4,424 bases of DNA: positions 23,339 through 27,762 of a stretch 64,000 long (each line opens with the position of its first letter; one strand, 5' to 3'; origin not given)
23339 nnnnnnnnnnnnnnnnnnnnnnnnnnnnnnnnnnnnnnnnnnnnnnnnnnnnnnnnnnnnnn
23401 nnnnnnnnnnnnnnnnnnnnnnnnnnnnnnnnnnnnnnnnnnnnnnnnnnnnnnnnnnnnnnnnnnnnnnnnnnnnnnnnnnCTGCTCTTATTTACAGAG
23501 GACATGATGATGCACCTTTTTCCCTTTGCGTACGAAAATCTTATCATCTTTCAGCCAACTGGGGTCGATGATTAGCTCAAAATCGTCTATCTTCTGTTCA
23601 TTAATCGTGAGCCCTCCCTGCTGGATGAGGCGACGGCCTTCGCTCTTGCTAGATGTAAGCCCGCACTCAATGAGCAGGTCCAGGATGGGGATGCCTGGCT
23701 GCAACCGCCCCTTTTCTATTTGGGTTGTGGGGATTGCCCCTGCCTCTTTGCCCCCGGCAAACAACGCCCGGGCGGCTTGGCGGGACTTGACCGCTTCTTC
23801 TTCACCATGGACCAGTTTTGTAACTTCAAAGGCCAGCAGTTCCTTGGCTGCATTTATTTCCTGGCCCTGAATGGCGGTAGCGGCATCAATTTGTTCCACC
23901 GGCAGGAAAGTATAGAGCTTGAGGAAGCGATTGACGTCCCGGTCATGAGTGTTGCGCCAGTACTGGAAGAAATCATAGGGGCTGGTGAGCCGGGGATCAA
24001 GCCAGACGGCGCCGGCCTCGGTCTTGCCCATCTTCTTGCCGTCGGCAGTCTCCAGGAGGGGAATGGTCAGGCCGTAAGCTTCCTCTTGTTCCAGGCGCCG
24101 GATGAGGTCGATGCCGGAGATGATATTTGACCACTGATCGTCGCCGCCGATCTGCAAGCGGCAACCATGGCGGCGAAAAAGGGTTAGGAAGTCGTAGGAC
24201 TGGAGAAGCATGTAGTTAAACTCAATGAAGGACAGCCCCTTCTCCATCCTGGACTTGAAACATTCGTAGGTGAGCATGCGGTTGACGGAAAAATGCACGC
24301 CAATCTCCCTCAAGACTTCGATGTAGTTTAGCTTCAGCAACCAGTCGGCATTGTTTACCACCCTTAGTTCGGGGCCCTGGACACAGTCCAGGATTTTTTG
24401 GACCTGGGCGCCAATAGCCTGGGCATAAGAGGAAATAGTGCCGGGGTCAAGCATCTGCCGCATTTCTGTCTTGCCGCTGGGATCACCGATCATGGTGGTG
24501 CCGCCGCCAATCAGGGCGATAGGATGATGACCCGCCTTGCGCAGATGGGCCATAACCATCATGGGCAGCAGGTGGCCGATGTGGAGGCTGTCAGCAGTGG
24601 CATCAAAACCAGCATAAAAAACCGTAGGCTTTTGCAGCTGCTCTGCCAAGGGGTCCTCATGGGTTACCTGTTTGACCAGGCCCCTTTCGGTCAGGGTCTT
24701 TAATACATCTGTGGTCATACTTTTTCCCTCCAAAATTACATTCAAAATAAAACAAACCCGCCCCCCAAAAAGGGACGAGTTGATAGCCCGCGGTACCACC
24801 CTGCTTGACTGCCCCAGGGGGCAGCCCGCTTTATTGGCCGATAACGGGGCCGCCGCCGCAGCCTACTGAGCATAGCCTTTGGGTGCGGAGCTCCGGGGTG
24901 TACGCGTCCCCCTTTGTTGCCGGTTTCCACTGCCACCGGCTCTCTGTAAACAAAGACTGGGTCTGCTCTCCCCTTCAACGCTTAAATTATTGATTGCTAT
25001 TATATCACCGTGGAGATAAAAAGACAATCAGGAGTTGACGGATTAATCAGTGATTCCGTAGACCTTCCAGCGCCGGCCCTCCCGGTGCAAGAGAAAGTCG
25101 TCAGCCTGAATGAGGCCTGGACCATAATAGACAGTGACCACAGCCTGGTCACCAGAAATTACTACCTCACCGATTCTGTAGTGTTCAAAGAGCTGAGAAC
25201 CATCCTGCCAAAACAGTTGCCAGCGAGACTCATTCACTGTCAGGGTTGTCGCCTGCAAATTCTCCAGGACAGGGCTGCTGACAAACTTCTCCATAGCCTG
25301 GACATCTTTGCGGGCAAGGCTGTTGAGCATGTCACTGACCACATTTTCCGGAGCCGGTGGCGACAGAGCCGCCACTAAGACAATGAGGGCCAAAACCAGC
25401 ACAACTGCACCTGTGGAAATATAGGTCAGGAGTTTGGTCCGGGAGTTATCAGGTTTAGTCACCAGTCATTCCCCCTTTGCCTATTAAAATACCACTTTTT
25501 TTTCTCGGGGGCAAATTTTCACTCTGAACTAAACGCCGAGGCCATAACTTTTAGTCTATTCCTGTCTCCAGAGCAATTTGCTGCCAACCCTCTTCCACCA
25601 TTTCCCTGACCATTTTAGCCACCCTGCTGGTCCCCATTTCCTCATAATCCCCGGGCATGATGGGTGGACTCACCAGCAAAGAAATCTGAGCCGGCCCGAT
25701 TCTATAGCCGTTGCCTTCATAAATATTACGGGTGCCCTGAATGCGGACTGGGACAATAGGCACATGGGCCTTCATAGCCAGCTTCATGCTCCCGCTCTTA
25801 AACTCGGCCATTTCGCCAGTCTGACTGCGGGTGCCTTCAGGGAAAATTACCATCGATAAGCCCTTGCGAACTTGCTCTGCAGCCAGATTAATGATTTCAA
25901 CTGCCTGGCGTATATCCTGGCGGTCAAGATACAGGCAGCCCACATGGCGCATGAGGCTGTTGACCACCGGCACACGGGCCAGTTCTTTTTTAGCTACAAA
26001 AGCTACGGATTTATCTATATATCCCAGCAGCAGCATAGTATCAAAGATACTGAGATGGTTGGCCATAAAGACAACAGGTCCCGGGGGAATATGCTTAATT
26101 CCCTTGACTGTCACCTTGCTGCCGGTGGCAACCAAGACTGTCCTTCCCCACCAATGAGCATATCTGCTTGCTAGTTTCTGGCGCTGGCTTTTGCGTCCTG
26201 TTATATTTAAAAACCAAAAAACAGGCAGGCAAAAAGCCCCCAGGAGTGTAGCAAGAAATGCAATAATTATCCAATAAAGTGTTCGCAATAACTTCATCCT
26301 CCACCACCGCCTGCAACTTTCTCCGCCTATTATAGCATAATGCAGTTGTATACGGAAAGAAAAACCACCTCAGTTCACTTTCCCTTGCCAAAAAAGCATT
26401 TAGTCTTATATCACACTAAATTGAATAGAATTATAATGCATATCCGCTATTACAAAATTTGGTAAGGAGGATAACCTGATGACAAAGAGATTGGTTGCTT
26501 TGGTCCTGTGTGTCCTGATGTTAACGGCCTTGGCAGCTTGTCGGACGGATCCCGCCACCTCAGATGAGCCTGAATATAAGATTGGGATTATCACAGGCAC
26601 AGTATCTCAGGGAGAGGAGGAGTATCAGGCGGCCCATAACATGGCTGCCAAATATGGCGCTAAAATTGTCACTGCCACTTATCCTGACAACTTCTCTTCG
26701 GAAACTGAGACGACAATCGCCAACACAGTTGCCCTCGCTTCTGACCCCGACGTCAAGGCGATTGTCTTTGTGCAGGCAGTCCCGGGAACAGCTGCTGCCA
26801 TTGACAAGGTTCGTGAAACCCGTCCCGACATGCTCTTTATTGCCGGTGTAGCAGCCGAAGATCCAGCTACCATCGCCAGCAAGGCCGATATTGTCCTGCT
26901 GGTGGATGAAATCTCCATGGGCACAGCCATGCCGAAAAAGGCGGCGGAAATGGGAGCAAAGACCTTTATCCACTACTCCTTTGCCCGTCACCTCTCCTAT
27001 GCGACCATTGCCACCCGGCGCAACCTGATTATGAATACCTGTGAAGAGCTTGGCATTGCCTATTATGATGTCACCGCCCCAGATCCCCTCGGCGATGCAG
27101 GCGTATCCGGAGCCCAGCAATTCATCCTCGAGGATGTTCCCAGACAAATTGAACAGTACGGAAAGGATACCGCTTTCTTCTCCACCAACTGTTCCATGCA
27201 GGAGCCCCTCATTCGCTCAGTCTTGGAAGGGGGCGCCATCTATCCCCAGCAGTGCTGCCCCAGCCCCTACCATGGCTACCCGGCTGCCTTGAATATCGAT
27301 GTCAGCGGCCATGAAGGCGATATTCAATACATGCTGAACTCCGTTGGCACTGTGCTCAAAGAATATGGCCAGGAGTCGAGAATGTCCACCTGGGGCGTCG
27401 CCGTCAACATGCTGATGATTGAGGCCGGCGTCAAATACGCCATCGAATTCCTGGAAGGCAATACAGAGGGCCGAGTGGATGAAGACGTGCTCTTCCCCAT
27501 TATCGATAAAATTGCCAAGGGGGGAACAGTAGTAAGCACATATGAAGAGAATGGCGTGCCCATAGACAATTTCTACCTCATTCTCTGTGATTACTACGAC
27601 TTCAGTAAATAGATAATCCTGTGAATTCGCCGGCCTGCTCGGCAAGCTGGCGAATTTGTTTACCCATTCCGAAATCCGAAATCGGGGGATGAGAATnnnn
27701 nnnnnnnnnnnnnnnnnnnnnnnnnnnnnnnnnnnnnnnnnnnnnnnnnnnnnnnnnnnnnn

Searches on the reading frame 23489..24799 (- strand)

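Call 18: search_protein_families(library=pfam, proteins=[window:23489-24799:-])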
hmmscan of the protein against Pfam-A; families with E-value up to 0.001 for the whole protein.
window:23489-24799:- (436 aa): 3 families
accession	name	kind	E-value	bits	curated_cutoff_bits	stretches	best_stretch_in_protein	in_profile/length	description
PF00579.31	tRNA-synt_1b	-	2.5e-85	286.8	21.1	1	56-347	3-291/292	tRNA synthetases class I (W and Y)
PF22421.1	SYY_C-terminal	-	7.3e-11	42.2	27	1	356-431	9-81/83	Tyrosine--tRNA ligase SYY-like C-terminal domain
PF01479.30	S4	-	0.00029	20.9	22.8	1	380-406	11-37/48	S4 domain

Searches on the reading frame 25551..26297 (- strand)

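Call 18: search_protein_families(library=pfam, proteins=[window:25551-26297:-])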
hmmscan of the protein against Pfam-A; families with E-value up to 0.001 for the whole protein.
window:25551-26297:- (248 aa): 1 family
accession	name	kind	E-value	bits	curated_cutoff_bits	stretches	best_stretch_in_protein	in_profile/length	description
PF01553.26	Acyltransferase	-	1.5e-32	112.6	23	1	61-186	1-131/132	Acyltransferase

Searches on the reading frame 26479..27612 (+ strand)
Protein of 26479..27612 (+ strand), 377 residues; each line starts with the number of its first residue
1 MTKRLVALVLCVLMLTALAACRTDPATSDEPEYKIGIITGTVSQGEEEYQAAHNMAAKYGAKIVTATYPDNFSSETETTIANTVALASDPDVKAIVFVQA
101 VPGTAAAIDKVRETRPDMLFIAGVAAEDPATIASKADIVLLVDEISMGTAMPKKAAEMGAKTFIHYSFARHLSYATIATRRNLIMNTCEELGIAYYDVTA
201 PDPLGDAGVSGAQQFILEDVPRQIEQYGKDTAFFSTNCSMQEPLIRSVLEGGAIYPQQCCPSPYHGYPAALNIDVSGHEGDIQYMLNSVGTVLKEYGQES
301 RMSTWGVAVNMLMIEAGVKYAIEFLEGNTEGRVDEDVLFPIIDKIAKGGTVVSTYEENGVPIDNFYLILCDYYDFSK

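Call 11: search_protein_families(library=pfam, proteins=[window:26479-27612:+])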
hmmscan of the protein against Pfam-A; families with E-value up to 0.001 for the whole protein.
window:26479-27612:+ (377 aa): 1 family
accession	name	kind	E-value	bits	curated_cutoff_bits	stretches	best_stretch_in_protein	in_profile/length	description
PF12683.13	DUF3798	-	1.9e-121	405.1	24.6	1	33-303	1-271/271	Protein of unknown function (DUF3798)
